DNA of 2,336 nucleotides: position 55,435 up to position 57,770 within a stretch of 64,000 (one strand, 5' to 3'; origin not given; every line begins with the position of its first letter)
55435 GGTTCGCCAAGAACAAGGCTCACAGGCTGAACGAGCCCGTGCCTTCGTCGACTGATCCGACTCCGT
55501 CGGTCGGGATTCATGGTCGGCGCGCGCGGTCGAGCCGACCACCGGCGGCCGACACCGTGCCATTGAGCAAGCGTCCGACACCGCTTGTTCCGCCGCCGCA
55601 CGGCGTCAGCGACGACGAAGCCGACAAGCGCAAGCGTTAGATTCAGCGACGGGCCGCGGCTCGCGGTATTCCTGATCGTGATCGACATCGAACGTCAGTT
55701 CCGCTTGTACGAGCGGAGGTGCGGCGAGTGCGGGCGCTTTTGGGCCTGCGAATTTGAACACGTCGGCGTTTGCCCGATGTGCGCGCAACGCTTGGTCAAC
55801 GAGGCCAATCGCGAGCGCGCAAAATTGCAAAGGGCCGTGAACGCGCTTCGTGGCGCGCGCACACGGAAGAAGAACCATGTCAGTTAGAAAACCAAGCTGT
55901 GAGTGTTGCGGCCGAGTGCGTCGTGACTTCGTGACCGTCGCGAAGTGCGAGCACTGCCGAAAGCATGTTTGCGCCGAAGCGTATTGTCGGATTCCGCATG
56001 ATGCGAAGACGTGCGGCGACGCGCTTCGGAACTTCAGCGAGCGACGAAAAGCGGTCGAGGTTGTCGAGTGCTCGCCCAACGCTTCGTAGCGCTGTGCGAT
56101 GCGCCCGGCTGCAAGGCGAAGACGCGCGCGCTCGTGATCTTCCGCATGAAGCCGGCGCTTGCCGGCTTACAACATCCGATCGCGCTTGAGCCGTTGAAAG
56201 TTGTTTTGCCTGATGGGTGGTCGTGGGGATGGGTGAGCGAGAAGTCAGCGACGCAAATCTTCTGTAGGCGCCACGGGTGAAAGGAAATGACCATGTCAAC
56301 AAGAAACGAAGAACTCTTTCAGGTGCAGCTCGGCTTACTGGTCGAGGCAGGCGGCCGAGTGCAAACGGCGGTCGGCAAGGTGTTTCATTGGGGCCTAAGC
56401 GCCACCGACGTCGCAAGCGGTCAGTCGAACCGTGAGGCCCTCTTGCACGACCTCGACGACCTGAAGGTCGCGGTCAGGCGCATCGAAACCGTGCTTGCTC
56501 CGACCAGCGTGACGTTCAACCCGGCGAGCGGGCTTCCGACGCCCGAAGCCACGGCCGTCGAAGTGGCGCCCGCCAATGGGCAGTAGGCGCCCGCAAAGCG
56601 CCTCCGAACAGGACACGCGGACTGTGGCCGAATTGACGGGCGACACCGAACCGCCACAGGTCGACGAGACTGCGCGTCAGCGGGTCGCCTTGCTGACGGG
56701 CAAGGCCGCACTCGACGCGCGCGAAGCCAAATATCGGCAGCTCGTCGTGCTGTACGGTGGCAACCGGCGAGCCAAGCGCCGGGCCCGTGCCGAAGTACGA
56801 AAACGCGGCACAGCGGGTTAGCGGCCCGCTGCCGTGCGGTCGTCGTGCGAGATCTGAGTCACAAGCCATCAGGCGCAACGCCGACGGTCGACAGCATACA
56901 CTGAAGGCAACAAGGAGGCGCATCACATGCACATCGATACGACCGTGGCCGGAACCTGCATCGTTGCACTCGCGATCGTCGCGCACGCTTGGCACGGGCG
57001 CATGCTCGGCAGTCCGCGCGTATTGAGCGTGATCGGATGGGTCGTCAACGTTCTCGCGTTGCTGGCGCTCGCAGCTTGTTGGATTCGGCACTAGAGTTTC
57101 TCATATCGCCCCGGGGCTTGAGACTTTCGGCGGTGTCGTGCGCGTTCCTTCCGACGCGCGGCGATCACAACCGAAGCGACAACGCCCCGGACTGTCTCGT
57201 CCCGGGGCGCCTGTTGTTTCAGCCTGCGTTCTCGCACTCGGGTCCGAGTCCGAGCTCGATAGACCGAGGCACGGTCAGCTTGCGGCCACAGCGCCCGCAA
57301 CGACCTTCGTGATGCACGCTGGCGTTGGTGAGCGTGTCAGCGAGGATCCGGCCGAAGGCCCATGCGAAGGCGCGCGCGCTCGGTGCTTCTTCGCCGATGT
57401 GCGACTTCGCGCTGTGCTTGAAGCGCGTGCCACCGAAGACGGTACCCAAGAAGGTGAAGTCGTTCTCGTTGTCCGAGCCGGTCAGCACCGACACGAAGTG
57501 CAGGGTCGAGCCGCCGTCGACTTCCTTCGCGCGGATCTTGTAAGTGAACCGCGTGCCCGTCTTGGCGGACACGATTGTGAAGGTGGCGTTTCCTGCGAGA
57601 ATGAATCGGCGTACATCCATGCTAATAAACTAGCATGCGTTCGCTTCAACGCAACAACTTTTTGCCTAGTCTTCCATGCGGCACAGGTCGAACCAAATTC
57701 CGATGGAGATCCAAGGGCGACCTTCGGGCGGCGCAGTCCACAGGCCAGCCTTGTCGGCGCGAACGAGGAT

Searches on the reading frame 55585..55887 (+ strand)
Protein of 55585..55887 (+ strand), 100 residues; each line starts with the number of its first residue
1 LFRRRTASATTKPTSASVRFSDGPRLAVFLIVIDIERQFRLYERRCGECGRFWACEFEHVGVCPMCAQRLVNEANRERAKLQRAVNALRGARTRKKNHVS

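Call 69: search_protein_families(library=pfam, max_evalue=0.01, proteins=[window:55585-55887:+])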
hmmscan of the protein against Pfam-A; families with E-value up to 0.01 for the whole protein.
window:55585-55887:+ (100 aa): 2 families
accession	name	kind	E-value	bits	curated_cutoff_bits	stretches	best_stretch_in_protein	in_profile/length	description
PF06221.18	zf-C2HC5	-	0.0032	17.9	25.8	1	45-77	19-51/54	Putative zinc finger motif, C2HC5-type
PF19474.4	DUF6011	-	0.0067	16.4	26.6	0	57-78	5-26/37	Family of unknown function (DUF6011)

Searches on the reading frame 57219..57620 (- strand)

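Call 51: search_protein_families(library=pfam, max_evalue=0.01, proteins=[window:57219-57620:-])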
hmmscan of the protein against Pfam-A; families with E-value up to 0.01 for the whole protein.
window:57219-57620:- (133 aa): 1 family
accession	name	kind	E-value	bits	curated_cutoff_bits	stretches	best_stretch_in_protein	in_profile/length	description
PF19474.4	DUF6011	-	1.7e-13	50.3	26.6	1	101-130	4-33/37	Family of unknown function (DUF6011)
